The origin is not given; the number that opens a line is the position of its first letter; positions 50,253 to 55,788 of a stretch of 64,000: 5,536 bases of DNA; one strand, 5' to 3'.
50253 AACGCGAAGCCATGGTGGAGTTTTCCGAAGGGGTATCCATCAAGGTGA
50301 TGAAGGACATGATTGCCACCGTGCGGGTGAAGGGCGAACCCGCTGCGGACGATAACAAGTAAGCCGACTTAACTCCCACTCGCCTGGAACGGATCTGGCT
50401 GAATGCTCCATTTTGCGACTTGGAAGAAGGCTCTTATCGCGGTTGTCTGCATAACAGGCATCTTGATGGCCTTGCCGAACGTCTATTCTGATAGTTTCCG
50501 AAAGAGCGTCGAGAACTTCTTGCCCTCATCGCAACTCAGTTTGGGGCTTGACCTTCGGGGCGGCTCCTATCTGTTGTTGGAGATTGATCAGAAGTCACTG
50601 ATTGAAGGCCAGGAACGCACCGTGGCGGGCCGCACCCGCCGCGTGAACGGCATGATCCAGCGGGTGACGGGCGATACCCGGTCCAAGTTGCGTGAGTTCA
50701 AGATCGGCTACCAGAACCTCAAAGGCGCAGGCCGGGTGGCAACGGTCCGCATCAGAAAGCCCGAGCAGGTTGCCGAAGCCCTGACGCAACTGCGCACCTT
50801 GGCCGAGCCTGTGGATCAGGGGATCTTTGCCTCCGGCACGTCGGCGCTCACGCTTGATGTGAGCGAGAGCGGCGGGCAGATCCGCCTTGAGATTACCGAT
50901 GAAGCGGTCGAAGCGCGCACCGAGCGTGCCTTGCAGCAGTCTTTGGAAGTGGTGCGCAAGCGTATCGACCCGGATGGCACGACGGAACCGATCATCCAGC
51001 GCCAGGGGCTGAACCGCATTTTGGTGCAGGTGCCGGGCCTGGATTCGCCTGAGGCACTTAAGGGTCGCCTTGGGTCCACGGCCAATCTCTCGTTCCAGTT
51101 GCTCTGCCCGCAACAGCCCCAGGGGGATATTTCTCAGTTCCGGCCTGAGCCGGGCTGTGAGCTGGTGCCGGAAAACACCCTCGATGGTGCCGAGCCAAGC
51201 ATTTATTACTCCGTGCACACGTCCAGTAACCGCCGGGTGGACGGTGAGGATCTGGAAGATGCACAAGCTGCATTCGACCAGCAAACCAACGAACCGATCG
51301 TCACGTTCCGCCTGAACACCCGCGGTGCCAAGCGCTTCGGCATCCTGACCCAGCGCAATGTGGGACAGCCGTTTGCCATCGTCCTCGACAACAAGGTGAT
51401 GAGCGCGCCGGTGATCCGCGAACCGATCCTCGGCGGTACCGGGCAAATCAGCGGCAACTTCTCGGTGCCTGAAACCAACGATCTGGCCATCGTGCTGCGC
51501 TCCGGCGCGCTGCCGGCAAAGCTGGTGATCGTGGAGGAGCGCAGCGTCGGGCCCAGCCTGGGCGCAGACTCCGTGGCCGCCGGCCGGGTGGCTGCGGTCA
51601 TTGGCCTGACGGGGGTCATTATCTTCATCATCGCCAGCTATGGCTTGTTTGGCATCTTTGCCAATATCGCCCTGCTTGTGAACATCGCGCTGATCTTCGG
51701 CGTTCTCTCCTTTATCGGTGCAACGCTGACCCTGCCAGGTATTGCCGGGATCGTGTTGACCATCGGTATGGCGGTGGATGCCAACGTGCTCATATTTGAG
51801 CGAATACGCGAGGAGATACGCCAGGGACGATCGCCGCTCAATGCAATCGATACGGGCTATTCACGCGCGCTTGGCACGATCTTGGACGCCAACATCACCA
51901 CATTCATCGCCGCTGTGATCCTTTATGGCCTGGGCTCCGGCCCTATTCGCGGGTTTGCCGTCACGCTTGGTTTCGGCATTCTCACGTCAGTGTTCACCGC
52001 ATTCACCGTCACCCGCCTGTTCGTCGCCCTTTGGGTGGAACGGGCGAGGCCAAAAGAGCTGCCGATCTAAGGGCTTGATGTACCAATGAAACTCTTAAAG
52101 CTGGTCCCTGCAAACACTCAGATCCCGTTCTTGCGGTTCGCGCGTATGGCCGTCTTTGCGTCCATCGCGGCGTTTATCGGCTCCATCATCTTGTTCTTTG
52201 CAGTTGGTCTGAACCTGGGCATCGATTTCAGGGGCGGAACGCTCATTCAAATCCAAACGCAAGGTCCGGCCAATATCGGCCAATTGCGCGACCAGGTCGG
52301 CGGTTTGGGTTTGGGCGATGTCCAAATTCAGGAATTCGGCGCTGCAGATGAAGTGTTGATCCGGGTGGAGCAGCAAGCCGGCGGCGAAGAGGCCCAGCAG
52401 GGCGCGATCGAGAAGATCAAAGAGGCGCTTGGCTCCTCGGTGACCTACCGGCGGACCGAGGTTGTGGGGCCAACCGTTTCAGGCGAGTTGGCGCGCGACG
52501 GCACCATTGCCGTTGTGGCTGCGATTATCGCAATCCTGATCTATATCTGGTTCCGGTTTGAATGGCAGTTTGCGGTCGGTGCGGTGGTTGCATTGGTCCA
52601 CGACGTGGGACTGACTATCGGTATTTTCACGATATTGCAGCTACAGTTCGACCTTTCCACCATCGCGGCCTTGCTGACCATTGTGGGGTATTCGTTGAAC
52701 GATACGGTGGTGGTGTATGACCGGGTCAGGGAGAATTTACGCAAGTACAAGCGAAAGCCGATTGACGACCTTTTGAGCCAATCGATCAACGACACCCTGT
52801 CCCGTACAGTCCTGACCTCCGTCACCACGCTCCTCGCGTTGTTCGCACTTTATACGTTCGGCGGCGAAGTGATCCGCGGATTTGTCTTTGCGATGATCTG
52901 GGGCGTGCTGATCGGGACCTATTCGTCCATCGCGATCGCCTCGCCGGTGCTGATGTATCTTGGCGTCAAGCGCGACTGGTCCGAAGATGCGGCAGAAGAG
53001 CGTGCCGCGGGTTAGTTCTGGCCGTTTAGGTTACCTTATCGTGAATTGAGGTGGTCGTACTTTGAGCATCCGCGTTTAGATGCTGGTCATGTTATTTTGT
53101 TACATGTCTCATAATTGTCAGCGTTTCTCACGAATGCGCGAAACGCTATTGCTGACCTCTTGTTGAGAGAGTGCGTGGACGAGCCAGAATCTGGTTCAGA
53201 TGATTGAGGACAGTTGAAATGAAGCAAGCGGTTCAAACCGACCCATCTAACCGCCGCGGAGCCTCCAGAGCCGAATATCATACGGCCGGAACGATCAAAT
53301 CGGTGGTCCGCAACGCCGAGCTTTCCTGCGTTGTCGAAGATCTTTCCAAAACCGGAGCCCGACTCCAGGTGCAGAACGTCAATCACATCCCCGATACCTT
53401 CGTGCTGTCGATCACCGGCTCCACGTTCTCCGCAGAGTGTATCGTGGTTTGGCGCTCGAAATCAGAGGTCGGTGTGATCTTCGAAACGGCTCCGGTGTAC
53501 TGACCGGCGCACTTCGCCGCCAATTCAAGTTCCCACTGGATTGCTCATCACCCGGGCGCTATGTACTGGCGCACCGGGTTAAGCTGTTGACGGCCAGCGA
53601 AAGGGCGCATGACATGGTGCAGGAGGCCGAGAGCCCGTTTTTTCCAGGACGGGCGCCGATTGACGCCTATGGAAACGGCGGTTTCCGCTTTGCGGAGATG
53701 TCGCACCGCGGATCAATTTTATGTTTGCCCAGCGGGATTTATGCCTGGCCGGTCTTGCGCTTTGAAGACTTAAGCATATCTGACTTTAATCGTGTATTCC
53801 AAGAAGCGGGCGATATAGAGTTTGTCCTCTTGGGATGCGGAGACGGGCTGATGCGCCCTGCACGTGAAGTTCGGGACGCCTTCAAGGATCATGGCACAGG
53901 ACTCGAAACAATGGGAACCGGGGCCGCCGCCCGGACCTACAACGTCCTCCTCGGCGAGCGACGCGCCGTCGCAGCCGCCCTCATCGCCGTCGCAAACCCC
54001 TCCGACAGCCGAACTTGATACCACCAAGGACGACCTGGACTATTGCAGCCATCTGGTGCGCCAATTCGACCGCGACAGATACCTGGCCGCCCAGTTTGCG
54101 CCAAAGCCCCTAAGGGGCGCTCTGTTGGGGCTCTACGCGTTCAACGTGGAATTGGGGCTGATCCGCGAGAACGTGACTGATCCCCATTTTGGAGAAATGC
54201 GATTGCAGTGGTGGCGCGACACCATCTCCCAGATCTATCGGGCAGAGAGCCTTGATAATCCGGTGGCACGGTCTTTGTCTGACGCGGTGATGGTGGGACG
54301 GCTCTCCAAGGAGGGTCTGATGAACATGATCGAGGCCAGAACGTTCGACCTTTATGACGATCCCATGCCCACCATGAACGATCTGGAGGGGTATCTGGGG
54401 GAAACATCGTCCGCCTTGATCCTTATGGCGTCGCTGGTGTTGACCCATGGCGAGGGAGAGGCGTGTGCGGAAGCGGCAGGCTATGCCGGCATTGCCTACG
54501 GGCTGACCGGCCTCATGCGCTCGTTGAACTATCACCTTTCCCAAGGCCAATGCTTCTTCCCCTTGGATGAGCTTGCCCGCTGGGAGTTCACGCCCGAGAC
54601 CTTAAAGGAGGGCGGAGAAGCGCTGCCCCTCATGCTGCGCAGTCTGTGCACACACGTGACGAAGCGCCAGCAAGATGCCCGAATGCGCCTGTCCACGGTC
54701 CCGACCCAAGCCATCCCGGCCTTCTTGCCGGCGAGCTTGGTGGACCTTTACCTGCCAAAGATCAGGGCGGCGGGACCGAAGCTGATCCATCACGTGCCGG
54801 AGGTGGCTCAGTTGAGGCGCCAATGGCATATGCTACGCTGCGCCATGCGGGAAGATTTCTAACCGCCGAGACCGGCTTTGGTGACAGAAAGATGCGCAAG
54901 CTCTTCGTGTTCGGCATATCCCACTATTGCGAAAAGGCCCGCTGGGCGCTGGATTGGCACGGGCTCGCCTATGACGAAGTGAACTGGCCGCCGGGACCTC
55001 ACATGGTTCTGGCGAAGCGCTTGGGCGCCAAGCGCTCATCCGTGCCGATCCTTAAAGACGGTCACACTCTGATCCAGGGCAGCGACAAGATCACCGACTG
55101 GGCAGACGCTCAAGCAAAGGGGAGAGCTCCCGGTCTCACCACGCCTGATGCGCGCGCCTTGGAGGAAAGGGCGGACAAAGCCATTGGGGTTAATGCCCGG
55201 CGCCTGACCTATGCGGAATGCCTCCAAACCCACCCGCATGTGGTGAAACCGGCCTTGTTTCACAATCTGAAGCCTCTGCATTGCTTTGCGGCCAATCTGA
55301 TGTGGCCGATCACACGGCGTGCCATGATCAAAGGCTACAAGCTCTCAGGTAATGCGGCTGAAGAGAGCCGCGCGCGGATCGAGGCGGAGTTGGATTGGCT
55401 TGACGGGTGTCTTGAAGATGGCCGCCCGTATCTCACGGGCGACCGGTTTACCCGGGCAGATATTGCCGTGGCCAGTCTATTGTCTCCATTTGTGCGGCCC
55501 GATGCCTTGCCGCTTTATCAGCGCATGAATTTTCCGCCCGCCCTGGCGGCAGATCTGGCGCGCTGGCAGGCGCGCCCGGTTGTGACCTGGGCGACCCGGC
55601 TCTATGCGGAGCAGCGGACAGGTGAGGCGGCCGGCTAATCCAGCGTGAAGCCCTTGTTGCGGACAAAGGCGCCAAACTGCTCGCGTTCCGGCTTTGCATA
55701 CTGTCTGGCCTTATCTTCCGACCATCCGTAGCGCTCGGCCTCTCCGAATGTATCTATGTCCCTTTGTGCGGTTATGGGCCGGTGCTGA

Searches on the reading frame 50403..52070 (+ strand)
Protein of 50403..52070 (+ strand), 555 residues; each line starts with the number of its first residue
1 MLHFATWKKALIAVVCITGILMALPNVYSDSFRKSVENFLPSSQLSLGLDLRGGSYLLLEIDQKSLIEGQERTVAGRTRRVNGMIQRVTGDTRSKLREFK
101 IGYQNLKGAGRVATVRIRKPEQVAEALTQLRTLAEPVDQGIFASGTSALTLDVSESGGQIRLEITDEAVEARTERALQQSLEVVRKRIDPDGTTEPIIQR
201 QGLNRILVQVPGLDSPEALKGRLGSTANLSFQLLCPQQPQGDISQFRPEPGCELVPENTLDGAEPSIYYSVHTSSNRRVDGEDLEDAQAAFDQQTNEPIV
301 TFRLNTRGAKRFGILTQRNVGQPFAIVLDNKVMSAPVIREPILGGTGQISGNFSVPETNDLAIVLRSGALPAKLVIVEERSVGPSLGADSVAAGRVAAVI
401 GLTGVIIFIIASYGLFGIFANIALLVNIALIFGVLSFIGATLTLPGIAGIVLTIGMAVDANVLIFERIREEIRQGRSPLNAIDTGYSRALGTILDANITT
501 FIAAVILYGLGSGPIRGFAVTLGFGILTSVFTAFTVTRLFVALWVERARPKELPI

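Call 9: search_protein_families(library=pfam, proteins=[window:50403-52070:+], max_evalue=0.001)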
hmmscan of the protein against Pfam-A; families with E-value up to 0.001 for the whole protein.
window:50403-52070:+ (555 aa): 7 families
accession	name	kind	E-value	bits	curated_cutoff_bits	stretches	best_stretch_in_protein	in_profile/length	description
PF22599.2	SecDF_P1_head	-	1.5e-38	131.7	27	1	275-372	17-114/114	SecDF, P1 head subdomain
PF21760.3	SecD_1st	-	1.4e-19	69.7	27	1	177-233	1-57/60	Protein translocase subunit SecDF, P1 domain, N-terminal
PF02355.23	SecD_SecF_C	-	6.4e-18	65.3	20.5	1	375-540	14-182/189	Protein export membrane protein SecD/SecF, C-terminal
PF03176.21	MMPL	-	1.6e-08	34.4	20.5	1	421-544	180-302/333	MMPL family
PF00873.25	ACR_tran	-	9.2e-06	24.1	28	1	417-550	358-495/1021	AcrB/AcrD/AcrF family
PF13721.11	SecD-TM1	-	2.4e-05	25.1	30.5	1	2-31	2-31/103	SecD export protein N-terminal TM region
PF07549.19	Sec_GG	-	0.00018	21.3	20.3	1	40-63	3-26/28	SecD/SecF GG Motif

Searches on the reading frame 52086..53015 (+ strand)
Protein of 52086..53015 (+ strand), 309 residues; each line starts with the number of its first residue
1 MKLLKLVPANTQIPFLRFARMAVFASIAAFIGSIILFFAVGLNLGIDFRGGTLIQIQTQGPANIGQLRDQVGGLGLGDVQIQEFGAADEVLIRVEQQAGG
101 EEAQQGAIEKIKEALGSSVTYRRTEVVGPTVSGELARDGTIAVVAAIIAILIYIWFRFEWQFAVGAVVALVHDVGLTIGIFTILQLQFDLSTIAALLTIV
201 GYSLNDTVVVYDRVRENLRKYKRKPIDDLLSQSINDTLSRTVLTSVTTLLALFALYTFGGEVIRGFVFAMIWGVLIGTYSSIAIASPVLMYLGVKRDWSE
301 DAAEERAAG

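Call 9: search_protein_families(library=pfam, proteins=[window:52086-53015:+], max_evalue=0.001)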
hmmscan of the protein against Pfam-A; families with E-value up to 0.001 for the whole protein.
window:52086-53015:+ (309 aa): 3 families
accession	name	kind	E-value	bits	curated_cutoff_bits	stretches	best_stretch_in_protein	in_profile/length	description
PF02355.23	SecD_SecF_C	-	1.5e-70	236.9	20.5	1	109-293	3-187/189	Protein export membrane protein SecD/SecF, C-terminal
PF07549.19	Sec_GG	-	3.1e-09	36.5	20.3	1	35-62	1-28/28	SecD/SecF GG Motif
PF00873.25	ACR_tran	-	0.00015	20.1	28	1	111-284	310-481/1021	AcrB/AcrD/AcrF family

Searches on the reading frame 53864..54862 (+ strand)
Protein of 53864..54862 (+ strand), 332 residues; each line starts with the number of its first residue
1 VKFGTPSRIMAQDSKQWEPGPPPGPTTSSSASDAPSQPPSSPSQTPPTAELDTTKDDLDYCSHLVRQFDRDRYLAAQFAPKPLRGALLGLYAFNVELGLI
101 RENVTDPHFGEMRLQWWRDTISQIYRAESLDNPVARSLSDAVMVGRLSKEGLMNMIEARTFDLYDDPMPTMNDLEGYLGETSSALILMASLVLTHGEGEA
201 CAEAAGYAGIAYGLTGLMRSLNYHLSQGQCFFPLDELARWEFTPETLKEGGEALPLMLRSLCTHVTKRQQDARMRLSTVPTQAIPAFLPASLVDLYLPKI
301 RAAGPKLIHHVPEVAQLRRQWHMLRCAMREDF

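Call 19: search_protein_families(library=pfam, proteins=[window:53864-54862:+], max_evalue=0.00001)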
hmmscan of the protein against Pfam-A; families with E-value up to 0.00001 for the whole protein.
window:53864-54862:+ (332 aa): 1 family
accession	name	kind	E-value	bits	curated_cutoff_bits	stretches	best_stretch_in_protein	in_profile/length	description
PF00494.24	SQS_PSY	-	4.6e-48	164.6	26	1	65-315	1-253/263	Squalene/phytoene synthase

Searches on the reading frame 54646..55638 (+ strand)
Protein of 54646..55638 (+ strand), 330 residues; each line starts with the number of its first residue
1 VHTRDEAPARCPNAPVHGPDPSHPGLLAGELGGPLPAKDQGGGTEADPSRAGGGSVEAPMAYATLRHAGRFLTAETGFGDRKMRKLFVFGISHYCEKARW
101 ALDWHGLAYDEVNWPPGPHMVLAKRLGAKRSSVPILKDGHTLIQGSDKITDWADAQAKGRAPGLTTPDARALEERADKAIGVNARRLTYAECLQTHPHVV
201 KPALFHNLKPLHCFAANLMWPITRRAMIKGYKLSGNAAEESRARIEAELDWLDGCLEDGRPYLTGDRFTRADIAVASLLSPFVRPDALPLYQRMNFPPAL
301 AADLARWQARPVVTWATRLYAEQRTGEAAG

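Call 19: search_protein_families(library=pfam, proteins=[window:54646-55638:+], max_evalue=0.00001)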
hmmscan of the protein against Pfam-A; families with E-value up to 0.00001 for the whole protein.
window:54646-55638:+ (330 aa): 3 families
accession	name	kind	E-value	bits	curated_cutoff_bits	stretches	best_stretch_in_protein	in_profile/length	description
PF13417.12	GST_N_3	-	3.5e-12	46.9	22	1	86-160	1-74/75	Glutathione S-transferase, N-terminal domain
PF13410.11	GST_C_2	-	1.2e-07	32.2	24.9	1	237-285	3-50/69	Glutathione S-transferase, C-terminal domain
PF13409.12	GST_N_2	-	4.7e-07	30.8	25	1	92-156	2-70/70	Glutathione S-transferase, N-terminal domain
